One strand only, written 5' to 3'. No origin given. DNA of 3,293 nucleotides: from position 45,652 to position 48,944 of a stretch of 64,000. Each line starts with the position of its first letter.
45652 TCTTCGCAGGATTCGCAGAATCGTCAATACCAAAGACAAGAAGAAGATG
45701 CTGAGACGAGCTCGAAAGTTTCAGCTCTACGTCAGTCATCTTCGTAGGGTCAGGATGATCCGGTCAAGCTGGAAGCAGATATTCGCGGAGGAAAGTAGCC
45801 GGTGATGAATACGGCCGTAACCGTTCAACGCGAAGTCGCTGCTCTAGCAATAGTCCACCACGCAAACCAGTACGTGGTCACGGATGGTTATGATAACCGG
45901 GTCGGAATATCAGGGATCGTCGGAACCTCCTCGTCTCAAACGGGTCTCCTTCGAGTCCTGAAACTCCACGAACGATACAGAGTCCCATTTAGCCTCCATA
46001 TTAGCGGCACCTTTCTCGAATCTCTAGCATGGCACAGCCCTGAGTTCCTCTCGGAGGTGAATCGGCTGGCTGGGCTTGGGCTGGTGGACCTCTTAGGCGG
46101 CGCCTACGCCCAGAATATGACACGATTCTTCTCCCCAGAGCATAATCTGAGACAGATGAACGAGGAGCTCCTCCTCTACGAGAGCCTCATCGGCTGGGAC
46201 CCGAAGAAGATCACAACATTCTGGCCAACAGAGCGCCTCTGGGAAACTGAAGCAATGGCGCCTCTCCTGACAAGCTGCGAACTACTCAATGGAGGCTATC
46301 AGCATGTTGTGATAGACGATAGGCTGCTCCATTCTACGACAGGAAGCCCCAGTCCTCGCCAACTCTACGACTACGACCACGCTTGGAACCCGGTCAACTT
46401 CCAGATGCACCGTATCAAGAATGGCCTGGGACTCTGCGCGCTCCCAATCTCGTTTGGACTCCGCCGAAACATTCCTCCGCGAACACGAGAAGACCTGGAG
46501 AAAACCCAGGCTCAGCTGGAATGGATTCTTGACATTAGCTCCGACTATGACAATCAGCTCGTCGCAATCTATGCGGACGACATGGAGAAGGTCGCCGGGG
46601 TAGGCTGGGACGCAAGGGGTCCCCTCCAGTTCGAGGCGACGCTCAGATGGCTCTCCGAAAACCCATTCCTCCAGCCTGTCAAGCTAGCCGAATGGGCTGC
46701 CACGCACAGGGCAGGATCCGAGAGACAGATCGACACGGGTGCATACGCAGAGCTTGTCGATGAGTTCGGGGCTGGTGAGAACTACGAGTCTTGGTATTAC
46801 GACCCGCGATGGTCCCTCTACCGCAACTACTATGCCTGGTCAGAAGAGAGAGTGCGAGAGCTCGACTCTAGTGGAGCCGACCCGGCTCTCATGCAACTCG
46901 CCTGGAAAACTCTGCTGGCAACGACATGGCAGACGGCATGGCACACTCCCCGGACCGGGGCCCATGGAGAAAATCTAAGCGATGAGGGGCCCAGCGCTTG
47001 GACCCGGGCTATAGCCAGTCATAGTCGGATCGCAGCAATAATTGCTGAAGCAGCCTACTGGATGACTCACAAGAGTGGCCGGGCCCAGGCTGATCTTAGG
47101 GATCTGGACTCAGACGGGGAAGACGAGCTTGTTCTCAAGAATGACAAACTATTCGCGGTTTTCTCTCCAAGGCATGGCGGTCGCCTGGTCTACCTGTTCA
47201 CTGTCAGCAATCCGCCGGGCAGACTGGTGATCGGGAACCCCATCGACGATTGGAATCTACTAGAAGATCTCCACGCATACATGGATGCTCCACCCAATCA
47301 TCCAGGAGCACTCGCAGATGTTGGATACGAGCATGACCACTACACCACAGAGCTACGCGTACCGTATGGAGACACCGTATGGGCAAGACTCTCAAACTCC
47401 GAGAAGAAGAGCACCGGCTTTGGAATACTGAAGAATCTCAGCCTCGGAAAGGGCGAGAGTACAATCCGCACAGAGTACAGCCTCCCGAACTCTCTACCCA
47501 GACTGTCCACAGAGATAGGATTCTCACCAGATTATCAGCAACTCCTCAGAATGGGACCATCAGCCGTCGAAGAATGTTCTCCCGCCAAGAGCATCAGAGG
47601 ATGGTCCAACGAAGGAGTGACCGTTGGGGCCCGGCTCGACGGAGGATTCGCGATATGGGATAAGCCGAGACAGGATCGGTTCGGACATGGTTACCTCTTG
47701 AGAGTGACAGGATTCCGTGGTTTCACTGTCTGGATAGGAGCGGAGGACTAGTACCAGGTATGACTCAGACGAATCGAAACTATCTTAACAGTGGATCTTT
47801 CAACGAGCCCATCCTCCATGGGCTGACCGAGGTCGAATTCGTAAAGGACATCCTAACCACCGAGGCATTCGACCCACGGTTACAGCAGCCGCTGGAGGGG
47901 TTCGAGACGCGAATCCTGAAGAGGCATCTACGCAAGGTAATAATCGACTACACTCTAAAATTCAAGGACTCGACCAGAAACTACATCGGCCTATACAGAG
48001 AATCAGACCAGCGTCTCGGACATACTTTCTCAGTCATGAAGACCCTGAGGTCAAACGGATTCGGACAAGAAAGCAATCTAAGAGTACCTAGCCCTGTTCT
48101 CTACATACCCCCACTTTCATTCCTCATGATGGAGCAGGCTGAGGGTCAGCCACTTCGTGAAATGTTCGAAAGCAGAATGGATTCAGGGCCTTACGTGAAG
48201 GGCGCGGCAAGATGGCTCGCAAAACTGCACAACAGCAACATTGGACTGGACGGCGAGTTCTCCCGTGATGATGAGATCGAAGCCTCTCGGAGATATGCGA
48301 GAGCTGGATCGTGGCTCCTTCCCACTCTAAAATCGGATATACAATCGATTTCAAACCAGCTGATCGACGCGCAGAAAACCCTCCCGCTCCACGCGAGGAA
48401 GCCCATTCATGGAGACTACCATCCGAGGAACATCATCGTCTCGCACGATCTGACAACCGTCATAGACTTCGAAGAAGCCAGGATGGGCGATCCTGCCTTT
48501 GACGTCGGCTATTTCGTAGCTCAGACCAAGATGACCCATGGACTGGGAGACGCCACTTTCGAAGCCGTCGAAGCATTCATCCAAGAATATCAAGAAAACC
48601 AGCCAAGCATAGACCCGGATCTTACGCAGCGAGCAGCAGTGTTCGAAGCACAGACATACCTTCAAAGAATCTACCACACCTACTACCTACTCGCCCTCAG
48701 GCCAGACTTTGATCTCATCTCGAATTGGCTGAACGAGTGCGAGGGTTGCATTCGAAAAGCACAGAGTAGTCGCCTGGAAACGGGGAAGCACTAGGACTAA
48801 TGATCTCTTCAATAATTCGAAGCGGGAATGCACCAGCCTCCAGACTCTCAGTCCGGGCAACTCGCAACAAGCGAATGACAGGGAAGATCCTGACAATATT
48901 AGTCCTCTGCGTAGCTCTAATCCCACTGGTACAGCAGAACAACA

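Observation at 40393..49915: Co-directional array mixing alpha-glucan-type enzymes (GT4, GH57-like, two APH-fold kinases) with PKD surface proteins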

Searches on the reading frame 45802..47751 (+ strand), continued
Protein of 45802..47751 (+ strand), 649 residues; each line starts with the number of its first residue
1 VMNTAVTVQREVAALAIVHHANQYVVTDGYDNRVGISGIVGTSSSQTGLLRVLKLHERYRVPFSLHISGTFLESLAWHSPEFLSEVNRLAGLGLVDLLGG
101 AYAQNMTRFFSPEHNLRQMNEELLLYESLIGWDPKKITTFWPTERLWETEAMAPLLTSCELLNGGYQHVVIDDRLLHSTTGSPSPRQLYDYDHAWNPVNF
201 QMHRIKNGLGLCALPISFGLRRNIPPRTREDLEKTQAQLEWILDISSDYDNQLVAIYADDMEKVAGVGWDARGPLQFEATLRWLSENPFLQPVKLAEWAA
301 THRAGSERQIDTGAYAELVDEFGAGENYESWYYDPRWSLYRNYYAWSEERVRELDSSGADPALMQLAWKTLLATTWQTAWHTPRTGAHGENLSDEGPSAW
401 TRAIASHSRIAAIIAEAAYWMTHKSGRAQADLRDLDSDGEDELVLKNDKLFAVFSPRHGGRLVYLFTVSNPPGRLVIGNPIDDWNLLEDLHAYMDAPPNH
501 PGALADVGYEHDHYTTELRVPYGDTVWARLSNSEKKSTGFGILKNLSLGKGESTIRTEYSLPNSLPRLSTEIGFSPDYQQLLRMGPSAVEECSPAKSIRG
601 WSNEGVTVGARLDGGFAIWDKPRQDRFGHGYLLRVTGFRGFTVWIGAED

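Call 75: find_encoding_contigs(protein=P0045, flank=10000, max_places=1)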
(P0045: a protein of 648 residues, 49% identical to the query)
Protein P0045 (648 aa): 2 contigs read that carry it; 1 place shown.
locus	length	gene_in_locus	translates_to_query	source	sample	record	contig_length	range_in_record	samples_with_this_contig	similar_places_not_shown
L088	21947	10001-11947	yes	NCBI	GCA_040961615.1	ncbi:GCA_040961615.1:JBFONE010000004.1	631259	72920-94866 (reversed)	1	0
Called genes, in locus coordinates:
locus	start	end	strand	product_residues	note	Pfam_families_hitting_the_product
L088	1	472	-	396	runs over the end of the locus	PF00155:Aminotran_1_2, PF01041:DegT_DnrJ_EryC1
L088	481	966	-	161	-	PF01467:CTP_transf_like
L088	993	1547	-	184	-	PF03602:Cons_hypoth95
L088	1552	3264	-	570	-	-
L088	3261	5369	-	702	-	PF17191:RecG_wedge, PF01336:tRNA_anti-codon, PF00270:DEAD, PF04851:ResIII (weak), PF00271:Helicase_C, PF19833:RecG_dom3_C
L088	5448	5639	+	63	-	PF00830:Ribosomal_L28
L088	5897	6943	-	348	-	PF09952:AbiEi_2 (weak)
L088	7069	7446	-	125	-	PF06262:Zincin_1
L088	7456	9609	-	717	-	PF01966:HD, PF13328:HD_4, PF04607:RelA_SpoT, PF02824:TGS, PF19296:RelA_AH, PF28438:RelA_RIS, PF01842:ACT, PF13291:ACT_4, +1 more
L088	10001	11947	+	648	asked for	PF03065:Glyco_hydro_57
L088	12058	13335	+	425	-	PF01636:APH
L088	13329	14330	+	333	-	PF01636:APH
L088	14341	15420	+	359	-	PF01636:APH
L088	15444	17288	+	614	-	-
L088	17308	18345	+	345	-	PF01636:APH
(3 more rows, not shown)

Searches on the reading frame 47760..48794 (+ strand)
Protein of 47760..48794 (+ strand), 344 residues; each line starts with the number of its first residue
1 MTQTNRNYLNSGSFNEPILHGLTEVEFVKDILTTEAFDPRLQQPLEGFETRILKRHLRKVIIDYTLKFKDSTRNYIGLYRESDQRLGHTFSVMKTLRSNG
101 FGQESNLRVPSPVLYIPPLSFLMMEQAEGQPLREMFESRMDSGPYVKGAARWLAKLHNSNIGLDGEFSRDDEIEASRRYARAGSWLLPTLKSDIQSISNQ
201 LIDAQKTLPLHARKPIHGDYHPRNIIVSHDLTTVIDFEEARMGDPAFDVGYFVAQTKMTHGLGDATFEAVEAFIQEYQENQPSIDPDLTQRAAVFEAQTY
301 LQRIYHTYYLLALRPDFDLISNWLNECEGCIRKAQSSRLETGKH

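Call 4: search_protein_families(library=pfam, proteins=[window:47760-48794:+], max_evalue=0.01)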
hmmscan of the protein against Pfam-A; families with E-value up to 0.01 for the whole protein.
window:47760-48794:+ (344 aa): 3 families
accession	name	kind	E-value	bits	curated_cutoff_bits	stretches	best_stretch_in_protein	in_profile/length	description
PF01636.29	APH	-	1.6e-19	71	23.2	1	83-275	34-227/239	Phosphotransferase enzyme family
PF19974.5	TCAD9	-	1.3e-05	25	40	1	207-245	291-329/429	Ternary complex associated domain 9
PF02958.26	EcKL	-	0.00019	21.3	22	1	216-260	218-267/294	Ecdysteroid kinase-like family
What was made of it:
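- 47760..48794 (+): APH-fold kinase K2, the catalytic kinase that accompanies the GH57 gene in nearly all loci. Pfam APH 2e-19 (call 4).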

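Call 5: search_protein_families(library=ncbifam, proteins=[window:47760-48794:+], max_evalue=0.01)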
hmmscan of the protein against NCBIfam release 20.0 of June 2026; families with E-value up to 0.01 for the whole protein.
window:47760-48794:+ (344 aa): 15 families
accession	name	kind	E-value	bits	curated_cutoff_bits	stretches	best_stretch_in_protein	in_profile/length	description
NF038156.1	lant_syn_V_LxmK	equivalog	1.2e-11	44.3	315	1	210-253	188-231/347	class V lanthionine synthetase subunit LxmK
TIGR03724.2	arch_bud32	equivalog_domain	4e-10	39.5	125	1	209-283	100-175/193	KEOPS complex kinase/ATPase Bud32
NF011463.0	PRK14879.1-4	equivalog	1e-08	34.9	188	1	104-161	77-135/237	Kae1-associated kinase Bud32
NF041256.1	GntI_guanitoxin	equivalog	1.5e-06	27.7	357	1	110-260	72-221/282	guanitoxin biosynthesis pre-guanitoxin N-oxide kinase GntI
NF003558.0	PRK05231.1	equivalog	2.5e-06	26.7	271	1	150-282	121-257/322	homoserine kinase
TIGR02721.1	ycfN_thiK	equivalog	2.8e-06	26.6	299.45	1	205-280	139-204/256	thiamine kinase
TIGR01767.2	MTRK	equivalog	6e-06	25.6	275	1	216-260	229-273/401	S-methyl-5-thioribose kinase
NF008738.0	PRK11768.1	equivalog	1.9e-05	24.2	194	1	173-254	154-237/327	serine/threonine protein kinase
NF007174.0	PRK09605.1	equivalog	4.2e-05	22.2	447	1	206-284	439-518/535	bifunctional N(6)-L-threonylcarbamoyladenine synthase/serine/threonine protein kinase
TIGR02906.1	spore_CotS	subfamily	0.0001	21.3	172.7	1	216-282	191-255/314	CotS family spore coat protein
TIGR02172.1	Fb_sc_TIGR02172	paralog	0.00019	21.4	228.2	1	213-259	153-199/226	TIGR02172 family protein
NF011462.0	PRK14879.1-3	equivalog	0.00025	20.9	174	0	210-283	98-172/192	Kae1-associated kinase Bud32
NF038151.1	lanthi_synth_III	equivalog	0.00028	19.4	575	1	209-242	351-385/833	class III lanthionine synthetase LanKC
NF033068.1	APH_3p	equivalog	0.00067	19.2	205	1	120-282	79-240/255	APH(3') family aminoglycoside O-phosphotransferase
NF000240.1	macrolide_MphC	exception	0.00086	18.8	550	1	199-249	179-230/299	Mph(C) family macrolide 2'-phosphotransferase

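Call 22: search_solved_structures(query=window:47760-48794:+, max_evalue=0.1)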
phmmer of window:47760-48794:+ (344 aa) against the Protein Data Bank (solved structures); distinct sequences matched with E-value up to 0.1: 4.
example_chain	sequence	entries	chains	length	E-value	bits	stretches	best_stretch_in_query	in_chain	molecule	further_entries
2olc_A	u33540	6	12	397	0.0024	20.5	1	203-256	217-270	Methylthioribose kinase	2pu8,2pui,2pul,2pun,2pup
2pyw_A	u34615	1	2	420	0.0059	19.2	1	201-255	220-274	Uncharacterized protein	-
9dk1_A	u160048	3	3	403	0.024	17.2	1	177-256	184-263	Kinase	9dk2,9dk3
4r77_B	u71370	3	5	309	0.03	16.8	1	152-283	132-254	Choline kinase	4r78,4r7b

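Call 42: search_solved_structures(query=A2, max_evalue=0.01)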
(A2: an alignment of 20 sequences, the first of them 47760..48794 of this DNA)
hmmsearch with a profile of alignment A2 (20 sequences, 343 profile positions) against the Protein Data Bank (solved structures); distinct sequences matched with E-value up to 0.01: 47.
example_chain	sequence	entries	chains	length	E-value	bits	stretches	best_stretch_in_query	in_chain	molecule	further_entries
8v3v_A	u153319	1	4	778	3.5e-10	42.8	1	83-253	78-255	Acyl-Coenzyme A dehydrogenase family, member 11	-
2olc_A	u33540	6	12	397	4.5e-10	42.4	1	204-300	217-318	Methylthioribose kinase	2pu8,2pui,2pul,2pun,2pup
8v3u_A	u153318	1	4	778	8.2e-09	38.3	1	83-253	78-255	Acyl-Coenzyme A dehydrogenase family, member 11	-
6iy9_A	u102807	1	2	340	3.2e-07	33.1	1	119-245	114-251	Hygromycin-B 7''-O-kinase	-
4dta_A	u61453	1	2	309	4e-07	32.7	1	124-249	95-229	APH(2'')-Id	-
3n4t_A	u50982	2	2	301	8.5e-07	31.7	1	139-249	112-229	APH(2'')-Id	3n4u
3sgc_A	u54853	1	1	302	8.5e-07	31.7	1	139-249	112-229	APH(2'')-Id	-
6cd7_A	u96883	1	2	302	8.5e-07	31.7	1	139-249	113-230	APH(2'')-Id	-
3sg9_A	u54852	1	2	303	8.6e-07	31.7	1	139-249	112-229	APH(2'')-Id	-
3sg8_A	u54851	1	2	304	8.6e-07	31.7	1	139-249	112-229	APH(2'')-Id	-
4dt8_A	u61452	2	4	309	9e-07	31.6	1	139-249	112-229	APH(2'')-Id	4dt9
4dtb_A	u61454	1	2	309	9e-07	31.6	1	139-249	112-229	APH(2'')-Id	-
4n57_A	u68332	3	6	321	9.7e-07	31.5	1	139-249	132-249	APH(2'')-Id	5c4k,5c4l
9h2z_A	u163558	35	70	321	9.7e-07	31.5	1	139-249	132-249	APH(2'')-Id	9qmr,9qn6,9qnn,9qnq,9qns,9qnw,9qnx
4dbx_A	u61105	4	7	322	9.8e-07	31.5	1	139-249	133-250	APH(2"")-ID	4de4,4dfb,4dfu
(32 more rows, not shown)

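Call 66: find_homologous_proteins(query=window:47760-48794:+, max_evalue=0.00001)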
Query window:47760-48794:+ (344 aa): 78 proteins with E <= 0.00001 among 1464 candidates.
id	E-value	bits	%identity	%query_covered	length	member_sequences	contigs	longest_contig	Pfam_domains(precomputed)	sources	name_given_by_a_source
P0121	2.1e-222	755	96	100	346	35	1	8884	PF19974.6,PF01636.30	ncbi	-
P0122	3.3e-209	712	92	100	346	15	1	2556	PF01636.30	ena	-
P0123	1.9e-202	690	89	100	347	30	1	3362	PF01636.30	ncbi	-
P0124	8.9e-190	648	85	100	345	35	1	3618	PF01636.30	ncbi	-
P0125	4.5e-188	643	84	100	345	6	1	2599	PF01636.30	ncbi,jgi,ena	-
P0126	8.0e-188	642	82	100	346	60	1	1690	PF19974.6,PF01636.30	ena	-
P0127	5.2e-187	639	83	100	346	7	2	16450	PF01636.30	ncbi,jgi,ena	-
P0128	1.4e-185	634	83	100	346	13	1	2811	PF19974.6,PF01636.30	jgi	-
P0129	6.5e-185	632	82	100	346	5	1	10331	PF19974.6,PF01636.30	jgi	-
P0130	7.8e-181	619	81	100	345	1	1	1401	PF01636.30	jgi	-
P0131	5.0e-179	613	79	100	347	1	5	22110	PF01636.30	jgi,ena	-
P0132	7.0e-179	612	79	100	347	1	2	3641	PF01636.30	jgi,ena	-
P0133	9.6e-179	612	79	100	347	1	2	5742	PF01636.30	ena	-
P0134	1.3e-178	611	79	100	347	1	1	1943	PF01636.30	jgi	-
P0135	1.3e-178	611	79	100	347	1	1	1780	PF01636.30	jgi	-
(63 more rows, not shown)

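Call 67: search_protein_families(library=padloc, proteins=[window:47760-48794:+], max_evalue=0.001)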
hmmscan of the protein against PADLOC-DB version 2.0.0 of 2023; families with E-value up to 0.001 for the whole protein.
window:47760-48794:+ (344 aa): 0 families

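Call 85: predict_structure(alignment_id=A4)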
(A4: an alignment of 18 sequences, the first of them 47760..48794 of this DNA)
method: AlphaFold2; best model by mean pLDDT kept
length: 344 residues; sequences in the alignment: 18
mean_pLDDT: 85.2   pTM: 0.85
mean pLDDT of the five models: 85.2, 84.1, 83.9, 81.9, 79.8
residues with pLDDT >= 90: 210; 70-90: 83; 50-70: 23; < 50: 28
segments of 3 or more residues with pLDDT < 50: 1-22, 34-36, 342-344
pLDDT, mean of each block of 10 residues (from residue 1): 26 36 53 51 74 86 88 90 86 96 96 87 93 87 94 97 89 95 91 96 93 94 95 96 97 96 92 97 89 97 91 89 95 82 46
secondary structure, 60 per line:
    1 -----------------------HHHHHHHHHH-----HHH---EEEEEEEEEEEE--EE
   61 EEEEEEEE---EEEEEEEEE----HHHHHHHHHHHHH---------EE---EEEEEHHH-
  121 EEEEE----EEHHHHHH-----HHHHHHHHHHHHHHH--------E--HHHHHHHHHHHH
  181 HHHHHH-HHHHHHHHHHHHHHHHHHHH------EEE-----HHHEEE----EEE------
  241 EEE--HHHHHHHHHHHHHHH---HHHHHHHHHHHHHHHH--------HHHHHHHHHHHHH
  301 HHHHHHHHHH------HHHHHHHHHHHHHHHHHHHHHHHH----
elements in order: H24-33 E45-56 E59-68 E72-80 H85-97 E112-116 E121-125 H132-137 H143-157 H169-186 H188-207 E214-216 E225-227 E232-234 E241-243 H246-260 H264-279 H288-310 H317-340

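Call 88: fold_search(model_id=the predicted structure, library=pdb)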
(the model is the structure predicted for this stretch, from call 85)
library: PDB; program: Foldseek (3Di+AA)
matches with E <= 10: 1871; with E <= 0.001: 528
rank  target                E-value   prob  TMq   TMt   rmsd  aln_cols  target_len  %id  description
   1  9eto_A                1.1e-11  1.00  0.60  0.57   6.1       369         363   13  PsiK from Psilocybe cubensis (released 2024-11-06)
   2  8zic                  1.6e-11  1.00  0.58  0.55   6.7       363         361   14  Structure complex of 4-hydroxytryptamine kinase PsiK complexed with Mg2+ and Tryptamine (released 2025-04-02)
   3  3dxq_A                2.9e-11  1.00  0.57  0.65   6.1       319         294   16  Crystal structure of choline/ethanolamine kinase family protein (NP_106042.1) from MESORHIZOBIUM LOTI at 2.55 A resolu (released 2008-08-05)
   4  2olc_B                1.6e-10  1.00  0.62  0.57   6.2       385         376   15  Crystal structure of 5-methylthioribose kinase in complex with ADP-2Ho (released 2007-05-22)
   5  2pun_B                1.8e-10  1.00  0.64  0.59   5.7       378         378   15  Structures of 5-methylthioribose kinase reveal substrate specificity and unusual mode of nucleotide binding (released 2007-05-22)
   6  2pul_A                2.0e-10  1.00  0.64  0.58   6.5       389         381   16  Structures of 5-methylthioribose kinase reveal substrate specificity and unusual mode of nucleotide binding (released 2007-05-22)
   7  3dxq_B                2.8e-10  1.00  0.59  0.68   5.5       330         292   16  Crystal structure of choline/ethanolamine kinase family protein (NP_106042.1) from MESORHIZOBIUM LOTI at 2.55 A resolu (released 2008-08-05)
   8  2olc_A                2.9e-10  1.00  0.61  0.56   6.8       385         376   15  Crystal structure of 5-methylthioribose kinase in complex with ADP-2Ho (released 2007-05-22)
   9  9a5i_A                2.9e-10  1.00  0.57  0.51   8.8       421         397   15  Integrative model of MTNK-DHOM by crosslinking MS and deep learning (released 2024-09-18)
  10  6sui                  3.1e-10  1.00  0.56  0.58   6.4       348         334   13  AMICOUMACIN KINASE AMIN (released 2020-07-22)
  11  2pun_A                4.4e-10  1.00  0.62  0.57   6.4       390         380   16  Structures of 5-methylthioribose kinase reveal substrate specificity and unusual mode of nucleotide binding (released 2007-05-22)
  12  2pu8_A                4.6e-10  1.00  0.57  0.53   6.1       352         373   15  Structures of 5-methylthioribose kinase reveal substrate specificity and unusual mode of nucleotide binding (released 2007-05-22)
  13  9dk3_A                5.1e-10  1.00  0.65  0.66   5.6       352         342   17  Lexapeptide dehydratase complex LxmKY, hydrolysed ATP bound (released 2024-12-04)
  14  3fi8                  5.3e-10  1.00  0.58  0.59   6.7       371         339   13  Crystal structure of choline kinase from Plasmodium Falciparum, PF14_0020 (released 2009-02-10)
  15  4gkh_B                6.8e-10  1.00  0.53  0.66  12.7       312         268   15  Crystal structure of the aminoglycoside phosphotransferase APH(3')-Ia, with substrate kanamycin and small molecule inh (released 2012-09-05)
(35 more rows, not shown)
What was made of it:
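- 47760..48794 (+): The model's nearest folds are PsiK, MTR kinase, choline kinase and APH enzymes (call 88).
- The nearest kinase folds include antibiotic kinases for amicoumacin, corramycin, hygromycin and aminoglycosides (calls 42, 88).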
